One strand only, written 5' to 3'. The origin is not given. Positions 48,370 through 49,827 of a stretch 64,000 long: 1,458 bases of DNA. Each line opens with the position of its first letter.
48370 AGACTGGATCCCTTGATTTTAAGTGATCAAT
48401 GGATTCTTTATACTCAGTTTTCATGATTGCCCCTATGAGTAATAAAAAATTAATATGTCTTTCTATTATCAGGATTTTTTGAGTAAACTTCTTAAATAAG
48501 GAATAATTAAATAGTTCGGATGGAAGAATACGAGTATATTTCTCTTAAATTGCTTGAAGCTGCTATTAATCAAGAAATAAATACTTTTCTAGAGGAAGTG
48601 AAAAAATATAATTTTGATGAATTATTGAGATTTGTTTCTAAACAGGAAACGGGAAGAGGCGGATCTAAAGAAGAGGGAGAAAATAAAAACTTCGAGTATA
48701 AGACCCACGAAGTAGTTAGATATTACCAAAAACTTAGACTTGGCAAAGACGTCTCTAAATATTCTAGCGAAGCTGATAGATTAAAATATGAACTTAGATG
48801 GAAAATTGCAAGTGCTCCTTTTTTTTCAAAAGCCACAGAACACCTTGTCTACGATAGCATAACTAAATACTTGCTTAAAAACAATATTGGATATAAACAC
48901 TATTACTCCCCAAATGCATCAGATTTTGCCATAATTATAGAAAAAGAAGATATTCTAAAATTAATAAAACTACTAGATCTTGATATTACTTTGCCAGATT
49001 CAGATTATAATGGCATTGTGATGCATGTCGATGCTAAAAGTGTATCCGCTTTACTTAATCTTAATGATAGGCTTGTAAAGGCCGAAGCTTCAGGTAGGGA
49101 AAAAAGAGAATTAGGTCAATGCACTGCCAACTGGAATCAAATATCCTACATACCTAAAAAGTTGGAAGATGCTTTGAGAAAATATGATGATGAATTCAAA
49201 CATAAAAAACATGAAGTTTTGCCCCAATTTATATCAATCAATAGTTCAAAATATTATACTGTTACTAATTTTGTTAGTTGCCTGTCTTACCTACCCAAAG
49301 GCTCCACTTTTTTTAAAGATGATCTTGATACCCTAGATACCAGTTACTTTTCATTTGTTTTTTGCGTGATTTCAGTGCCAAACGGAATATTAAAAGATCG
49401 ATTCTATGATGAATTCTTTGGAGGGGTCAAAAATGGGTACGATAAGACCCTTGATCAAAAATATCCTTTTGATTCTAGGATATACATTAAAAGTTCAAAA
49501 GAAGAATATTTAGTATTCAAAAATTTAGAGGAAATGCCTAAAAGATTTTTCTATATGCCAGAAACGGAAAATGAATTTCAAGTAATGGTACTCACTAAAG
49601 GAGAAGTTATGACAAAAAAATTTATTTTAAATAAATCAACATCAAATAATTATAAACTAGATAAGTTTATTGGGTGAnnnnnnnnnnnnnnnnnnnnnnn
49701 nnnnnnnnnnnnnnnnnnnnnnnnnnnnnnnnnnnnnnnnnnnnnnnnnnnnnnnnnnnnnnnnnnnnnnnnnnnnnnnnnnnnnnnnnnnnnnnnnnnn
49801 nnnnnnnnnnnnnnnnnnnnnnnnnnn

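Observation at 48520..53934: Candidate novel R-M-like defense operon: three paralogous nuclease-fold proteins, a long amino-methyltransferase and a small gene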

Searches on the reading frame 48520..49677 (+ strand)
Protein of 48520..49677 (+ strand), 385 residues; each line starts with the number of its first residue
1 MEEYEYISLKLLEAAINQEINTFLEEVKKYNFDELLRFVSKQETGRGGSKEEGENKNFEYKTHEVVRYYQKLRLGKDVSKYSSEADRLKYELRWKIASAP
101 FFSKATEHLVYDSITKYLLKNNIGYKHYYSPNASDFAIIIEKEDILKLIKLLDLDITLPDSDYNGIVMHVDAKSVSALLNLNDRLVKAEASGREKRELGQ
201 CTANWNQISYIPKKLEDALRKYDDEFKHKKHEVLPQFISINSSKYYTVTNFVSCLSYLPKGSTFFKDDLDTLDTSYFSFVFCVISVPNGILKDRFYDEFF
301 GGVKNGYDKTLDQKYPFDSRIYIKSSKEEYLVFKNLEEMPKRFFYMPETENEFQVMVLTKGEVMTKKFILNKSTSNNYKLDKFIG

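Call 3: search_protein_families(library=pfam, proteins=[window:48520-49677:+], max_evalue=1)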
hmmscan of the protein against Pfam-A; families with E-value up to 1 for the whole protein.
window:48520-49677:+ (385 aa): 1 family
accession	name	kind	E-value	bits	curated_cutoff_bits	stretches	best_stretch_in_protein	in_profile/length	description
PF23151.1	NuiA_2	-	0.029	15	27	1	318-367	28-78/154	NuiA-like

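Call 4: search_protein_families(library=padloc, proteins=[window:48520-49677:+], max_evalue=1)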
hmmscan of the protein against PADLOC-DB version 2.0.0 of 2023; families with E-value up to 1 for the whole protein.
window:48520-49677:+ (385 aa): 0 families

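Call 5: search_protein_families(library=ncbifam, proteins=[window:48520-49677:+], max_evalue=1)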
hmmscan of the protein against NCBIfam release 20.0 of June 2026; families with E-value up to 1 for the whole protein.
window:48520-49677:+ (385 aa): 0 families

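Call 10: search_solved_structures(query=window:48520-49677:+, max_evalue=10)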
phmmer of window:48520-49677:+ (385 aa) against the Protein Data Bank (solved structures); distinct sequences matched with E-value up to 10: 3.
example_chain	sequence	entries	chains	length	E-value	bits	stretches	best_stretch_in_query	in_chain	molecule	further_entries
3r9w_A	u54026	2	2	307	1.3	11.3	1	225-271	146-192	GTPase Era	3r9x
3iev_A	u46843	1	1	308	1.3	11.3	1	225-271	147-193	GTP-binding protein era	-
7c1o_A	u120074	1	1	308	1.3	11.3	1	225-271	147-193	GTPase Era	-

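Call 19: find_homologous_proteins(query=window:48520-49677:+, max_evalue=0.001)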
Query window:48520-49677:+: 2970 candidates shared short words with the query, none scored E <= 0.001.

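Call 22: find_related_loci(query=A1, collection=genome_contigs, flank=8000)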
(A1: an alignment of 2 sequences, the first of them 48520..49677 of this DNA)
Query A1 (385 aa) in genome_contigs; peptide patterns used: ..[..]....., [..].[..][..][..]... (x = any residue, [..] = any of these).
320 stretches matched a pattern, but none encodes a relative of the query by tblastn (E <= 1e-3).

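Call 26: search_dna_similar(query=window:48520-49677:+, collection=phages, mode=protein, max_evalue=0.01)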
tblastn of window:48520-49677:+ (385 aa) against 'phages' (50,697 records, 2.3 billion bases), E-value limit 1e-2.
No match.

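Call 27: search_protein_families(library=phrogs, proteins=[window:48520-49677:+], max_evalue=0.01)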
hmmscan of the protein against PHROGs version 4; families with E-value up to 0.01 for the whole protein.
window:48520-49677:+ (385 aa): 0 families

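Call 31: find_related_loci(query=window:48520-49677:+, collection=viral_contigs, flank=8000)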
Query window:48520-49677:+ (385 aa) in viral_contigs; peptide patterns used: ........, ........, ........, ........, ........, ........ (x = any residue, [..] = any of these).
5 stretches matched a pattern, but none encodes a relative of the query by tblastn (E <= 1e-3).

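Call 45: search_protein_representatives(alignment_id=A1)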
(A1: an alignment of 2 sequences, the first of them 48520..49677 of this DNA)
Query: 2 sequences, 389 profile positions. Proteins with E-value up to 0.001 (for the whole library): 16; up to 1e-10: 16; up to 1e-30: 12. The best 16 are listed.
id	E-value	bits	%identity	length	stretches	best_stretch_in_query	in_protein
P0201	1.1e-189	646.8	-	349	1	4-389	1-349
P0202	3.7e-80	286.3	-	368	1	4-374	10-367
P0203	3.4e-79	283.1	-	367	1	4-374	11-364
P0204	4.6e-72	259.6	-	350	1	4-373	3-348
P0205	7.1e-70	252.4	-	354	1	4-374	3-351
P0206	1.2e-63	231.9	-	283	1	93-353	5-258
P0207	1.9e-63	231.2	-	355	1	4-369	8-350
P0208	1.6e-61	224.9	-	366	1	3-361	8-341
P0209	4.2e-43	164.3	-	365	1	4-350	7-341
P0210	2.9e-38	148.3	-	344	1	4-347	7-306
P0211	2.4e-31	125.5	-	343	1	5-356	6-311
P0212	9.3e-31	123.6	-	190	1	182-370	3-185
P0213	4.1e-29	118.2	-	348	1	3-353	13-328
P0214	1.9e-20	89.7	-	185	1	233-355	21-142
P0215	4.5e-19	85.1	-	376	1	60-343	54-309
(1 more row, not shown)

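Call 50: find_related_loci(query=A4, collection=genome_contigs, flank=8000)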
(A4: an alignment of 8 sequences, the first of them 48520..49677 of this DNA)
Query A4 (385 aa) in genome_contigs; peptide patterns used: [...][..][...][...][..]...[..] (x = any residue, [..] = any of these).
26 stretches matched a pattern, but none encodes a relative of the query by tblastn (E <= 1e-3).

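Call 51: find_related_loci(query=A4, collection=metagenome_contigs, flank=8000)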
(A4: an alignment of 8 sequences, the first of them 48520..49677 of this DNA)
Query A4 (385 aa) in metagenome_contigs; peptide patterns used: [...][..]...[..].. (x = any residue, [..] = any of these).
80 stretches matched a pattern; 2 encode a relative of the query (tblastn E <= 1e-3); 2 distinct loci.
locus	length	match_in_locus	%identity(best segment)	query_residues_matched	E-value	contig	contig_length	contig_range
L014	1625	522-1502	30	1-339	4e-42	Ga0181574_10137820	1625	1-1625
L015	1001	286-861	34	160-369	6e-32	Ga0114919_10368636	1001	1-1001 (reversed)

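Call 67: predict_structure(alignment_id=A3)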
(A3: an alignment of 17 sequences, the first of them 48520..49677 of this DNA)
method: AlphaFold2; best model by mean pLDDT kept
length: 385 residues; sequences in the alignment: 17
mean_pLDDT: 87.8   pTM: 0.88
mean pLDDT of the five models: 87.8, 87.6, 87.3, 87.2, 86.9
residues with pLDDT >= 90: 259; 70-90: 82; 50-70: 29; < 50: 15
segments of 3 or more residues with pLDDT < 50: 375-385
pLDDT, mean of each block of 10 residues (from residue 1): 96 97 94 94 60 64 91 89 88 92 94 98 95 87 98 92 95 93 82 78 92 89 84 94 97 96 95 96 96 94 69 77 92 94 91 92 92 50 34
secondary structure, 60 per line:
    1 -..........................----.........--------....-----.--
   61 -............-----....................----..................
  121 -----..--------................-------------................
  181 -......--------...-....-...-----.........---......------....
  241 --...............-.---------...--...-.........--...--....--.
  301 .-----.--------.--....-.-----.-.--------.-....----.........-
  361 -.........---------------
elements in order: H2-27 H32-40 H62-73 H79-98 H103-120 E136-141 H142-151 E165-176 H177-180 E185-187 E196-198 E200-203 H213-221 H225-230 E237-240 E243-257 E278-286 H294-297 E319-322 E343-346 E351-359 E362-370

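Call 75: list_cluster_members(proteins=[P0202, P0203, P0204, P0205, P0206, P0207, P0208, P0209, P0210, P0211])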
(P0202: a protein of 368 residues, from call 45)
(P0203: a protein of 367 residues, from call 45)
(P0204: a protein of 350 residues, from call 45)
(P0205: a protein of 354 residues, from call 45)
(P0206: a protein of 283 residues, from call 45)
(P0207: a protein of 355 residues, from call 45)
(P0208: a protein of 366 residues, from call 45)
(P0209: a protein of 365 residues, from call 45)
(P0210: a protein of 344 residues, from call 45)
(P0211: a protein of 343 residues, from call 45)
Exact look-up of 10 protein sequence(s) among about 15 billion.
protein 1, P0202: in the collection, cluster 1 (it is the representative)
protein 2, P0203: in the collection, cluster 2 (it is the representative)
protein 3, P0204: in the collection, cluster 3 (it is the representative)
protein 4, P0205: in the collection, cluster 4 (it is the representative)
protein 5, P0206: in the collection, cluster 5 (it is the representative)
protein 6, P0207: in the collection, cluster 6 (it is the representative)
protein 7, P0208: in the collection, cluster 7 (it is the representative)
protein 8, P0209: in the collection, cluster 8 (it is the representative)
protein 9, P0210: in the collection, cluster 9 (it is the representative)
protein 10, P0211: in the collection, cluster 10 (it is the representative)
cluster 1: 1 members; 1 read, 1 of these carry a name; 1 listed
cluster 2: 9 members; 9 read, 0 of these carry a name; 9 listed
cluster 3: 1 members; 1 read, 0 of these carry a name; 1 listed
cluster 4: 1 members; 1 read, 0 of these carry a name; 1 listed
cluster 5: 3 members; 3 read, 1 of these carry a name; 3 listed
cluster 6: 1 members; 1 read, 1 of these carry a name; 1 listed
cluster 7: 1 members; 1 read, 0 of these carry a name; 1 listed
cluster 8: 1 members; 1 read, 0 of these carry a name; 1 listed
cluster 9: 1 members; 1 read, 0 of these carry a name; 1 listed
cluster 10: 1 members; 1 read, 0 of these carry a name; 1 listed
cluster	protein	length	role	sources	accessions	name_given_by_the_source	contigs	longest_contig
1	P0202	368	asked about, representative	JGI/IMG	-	hypothetical protein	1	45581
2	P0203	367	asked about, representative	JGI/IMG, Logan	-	-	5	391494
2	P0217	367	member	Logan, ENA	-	-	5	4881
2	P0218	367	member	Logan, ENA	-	-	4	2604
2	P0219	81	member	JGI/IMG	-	-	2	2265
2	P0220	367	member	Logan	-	-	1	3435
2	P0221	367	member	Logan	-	-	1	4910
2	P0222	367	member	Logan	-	-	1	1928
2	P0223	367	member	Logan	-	-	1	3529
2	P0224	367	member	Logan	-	-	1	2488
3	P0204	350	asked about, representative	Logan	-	-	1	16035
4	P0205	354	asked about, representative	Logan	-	-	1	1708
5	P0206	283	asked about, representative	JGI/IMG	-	hypothetical protein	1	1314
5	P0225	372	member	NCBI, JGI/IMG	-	-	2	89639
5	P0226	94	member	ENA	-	-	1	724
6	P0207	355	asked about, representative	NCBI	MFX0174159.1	MAG: hypothetical protein ACFE9L_19940 [Candidatus Hodarchaeota archaeon]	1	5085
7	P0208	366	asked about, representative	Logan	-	-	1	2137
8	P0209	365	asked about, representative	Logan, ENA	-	-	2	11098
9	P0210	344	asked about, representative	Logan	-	-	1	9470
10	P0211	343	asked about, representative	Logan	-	-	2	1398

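Call 76: find_encoding_contigs(protein=P0203, flank=8000, max_places=2)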
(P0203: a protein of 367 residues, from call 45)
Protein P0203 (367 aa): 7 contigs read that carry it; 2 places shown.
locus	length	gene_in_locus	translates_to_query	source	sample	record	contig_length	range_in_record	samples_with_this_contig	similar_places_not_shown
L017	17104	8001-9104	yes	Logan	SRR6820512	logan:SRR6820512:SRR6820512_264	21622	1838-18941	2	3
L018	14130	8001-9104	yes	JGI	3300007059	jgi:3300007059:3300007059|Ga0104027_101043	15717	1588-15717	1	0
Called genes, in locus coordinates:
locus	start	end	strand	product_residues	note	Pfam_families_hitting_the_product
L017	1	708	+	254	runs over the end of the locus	PF06114:Peptidase_M78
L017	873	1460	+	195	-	-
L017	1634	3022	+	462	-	PF06009: (faint), PF00015:MCPsignal, PF06103:DUF948, PF13682:CZB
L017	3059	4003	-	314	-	PF02275:CBAH, PF03417:AAT (faint)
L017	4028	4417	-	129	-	PF12787:EcsC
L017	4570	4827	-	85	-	PF12787:EcsC (weak)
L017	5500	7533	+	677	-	PF01555:N6_N4_Mtase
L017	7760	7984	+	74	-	PF12844:HTH_19 (weak), PF01381:HTH_3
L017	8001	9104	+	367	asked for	-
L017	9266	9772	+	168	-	PF05362:Lon_C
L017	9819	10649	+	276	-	PF14267:DUF4357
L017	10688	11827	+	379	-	PF14088:DUF4268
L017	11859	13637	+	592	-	-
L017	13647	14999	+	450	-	PF13847:Methyltransf_31 (weak)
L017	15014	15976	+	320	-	PF08902:DUF1848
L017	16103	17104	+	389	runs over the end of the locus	PF00465:Fe-ADH, PF13685:Fe-ADH_2 (weak), PF25137:ADH_Fe_C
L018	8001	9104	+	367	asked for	-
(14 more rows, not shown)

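Call 77: find_encoding_contigs(protein=P0202, flank=6000, max_places=1)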
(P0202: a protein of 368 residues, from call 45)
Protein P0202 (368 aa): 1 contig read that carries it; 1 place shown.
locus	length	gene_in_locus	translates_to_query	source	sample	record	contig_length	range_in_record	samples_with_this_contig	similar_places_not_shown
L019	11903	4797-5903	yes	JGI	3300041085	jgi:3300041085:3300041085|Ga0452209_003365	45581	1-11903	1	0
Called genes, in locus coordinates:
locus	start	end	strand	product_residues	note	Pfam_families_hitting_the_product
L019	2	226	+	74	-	?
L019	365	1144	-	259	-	PF26506:DUF8574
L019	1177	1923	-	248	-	-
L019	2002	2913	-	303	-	-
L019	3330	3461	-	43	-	-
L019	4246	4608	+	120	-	-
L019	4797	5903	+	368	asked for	-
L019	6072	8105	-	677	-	PF01555:N6_N4_Mtase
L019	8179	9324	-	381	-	PF27366:MwoI_N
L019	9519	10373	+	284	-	-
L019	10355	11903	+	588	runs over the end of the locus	-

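Call 78: find_encoding_contigs(protein=P0204, flank=6000, max_places=1)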
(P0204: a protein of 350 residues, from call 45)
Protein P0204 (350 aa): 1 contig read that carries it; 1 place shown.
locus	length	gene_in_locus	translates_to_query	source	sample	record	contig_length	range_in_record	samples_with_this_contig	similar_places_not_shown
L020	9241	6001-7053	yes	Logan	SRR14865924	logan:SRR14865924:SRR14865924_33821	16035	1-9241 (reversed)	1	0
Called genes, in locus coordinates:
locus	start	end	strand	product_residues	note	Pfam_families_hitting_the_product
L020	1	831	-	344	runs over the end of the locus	-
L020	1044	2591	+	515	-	-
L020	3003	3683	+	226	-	-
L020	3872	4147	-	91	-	-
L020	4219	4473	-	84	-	PF10007:DUF2250 (faint)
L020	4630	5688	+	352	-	-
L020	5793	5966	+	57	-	-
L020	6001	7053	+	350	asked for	-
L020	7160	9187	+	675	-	PF01555:N6_N4_Mtase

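Call 79: find_encoding_contigs(protein=P0225, flank=6000, max_places=1)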
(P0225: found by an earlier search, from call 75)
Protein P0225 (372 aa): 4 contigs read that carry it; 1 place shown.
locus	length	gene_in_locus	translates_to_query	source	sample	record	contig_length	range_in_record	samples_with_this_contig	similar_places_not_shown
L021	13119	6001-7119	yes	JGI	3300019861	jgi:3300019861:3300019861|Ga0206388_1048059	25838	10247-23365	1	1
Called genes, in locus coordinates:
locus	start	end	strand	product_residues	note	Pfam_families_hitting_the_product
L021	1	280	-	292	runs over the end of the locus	PF00970:FAD_binding_6 (weak), PF08030:NAD_binding_6 (faint), PF00175:NAD_binding_1, PF10418:DHODB_Fe-S_bind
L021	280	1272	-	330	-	PF12838:Fer4_7 (faint), PF13187:Fer4_9 (faint), PF13534:Fer4_17 (faint), PF14697:Fer4_21 (faint), PF25160:LdpA_Fe-S-bd (faint), PF00037:Fer4 (faint), PF13183:Fer4_8 (weak), PF17179:Fer4_22, +2 more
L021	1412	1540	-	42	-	-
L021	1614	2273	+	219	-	PF02607:B12-binding_2, PF02310:B12-binding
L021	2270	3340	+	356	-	PF01208:URO-D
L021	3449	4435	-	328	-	-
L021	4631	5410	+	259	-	PF10086:YhfC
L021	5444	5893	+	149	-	PF13026:DUF3887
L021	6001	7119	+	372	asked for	-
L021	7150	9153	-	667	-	PF01555:N6_N4_Mtase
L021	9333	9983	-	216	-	PF00578:AhpC-TSA, PF08534:Redoxin, PF10417:1-cysPrx_C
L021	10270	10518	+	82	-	PF01938:TRAM, PF21579:PabTrmU54_TRAM_dom (weak)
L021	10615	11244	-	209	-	PF00583:Acetyltransf_1, PF13508:Acetyltransf_7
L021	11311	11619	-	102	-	-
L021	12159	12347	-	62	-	-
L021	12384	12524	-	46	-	PF16762:RHH_6 (weak)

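Call 91: search_dna_similar(query=window:48520-49677:+, collection=plasmids, mode=protein, max_evalue=0.01, max_rows=10)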
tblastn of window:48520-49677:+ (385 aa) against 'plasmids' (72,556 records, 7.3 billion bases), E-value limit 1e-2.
No match.

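Call 99: find_encoding_contigs(protein=P0210, flank=6000, max_places=1)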
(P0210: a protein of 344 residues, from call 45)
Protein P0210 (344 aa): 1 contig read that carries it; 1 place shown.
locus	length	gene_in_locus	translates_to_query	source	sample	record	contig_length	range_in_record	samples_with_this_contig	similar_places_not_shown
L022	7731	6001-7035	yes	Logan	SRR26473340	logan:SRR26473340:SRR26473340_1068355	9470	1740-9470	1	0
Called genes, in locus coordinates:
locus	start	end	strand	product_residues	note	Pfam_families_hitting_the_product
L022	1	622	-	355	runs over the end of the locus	-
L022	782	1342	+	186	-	-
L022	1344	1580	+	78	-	-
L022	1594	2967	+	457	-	-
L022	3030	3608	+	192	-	-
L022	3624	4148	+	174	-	PF18753:Nmad2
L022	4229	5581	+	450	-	PF01555:N6_N4_Mtase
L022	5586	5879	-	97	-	PF03965:Penicillinase_R (weak)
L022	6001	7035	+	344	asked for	-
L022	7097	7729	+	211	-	?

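Call 118: search_solved_structures(query=A3, max_evalue=1)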
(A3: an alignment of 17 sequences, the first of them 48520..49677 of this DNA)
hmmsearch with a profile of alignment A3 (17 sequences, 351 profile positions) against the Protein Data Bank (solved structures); distinct sequences matched with E-value up to 1: 0.
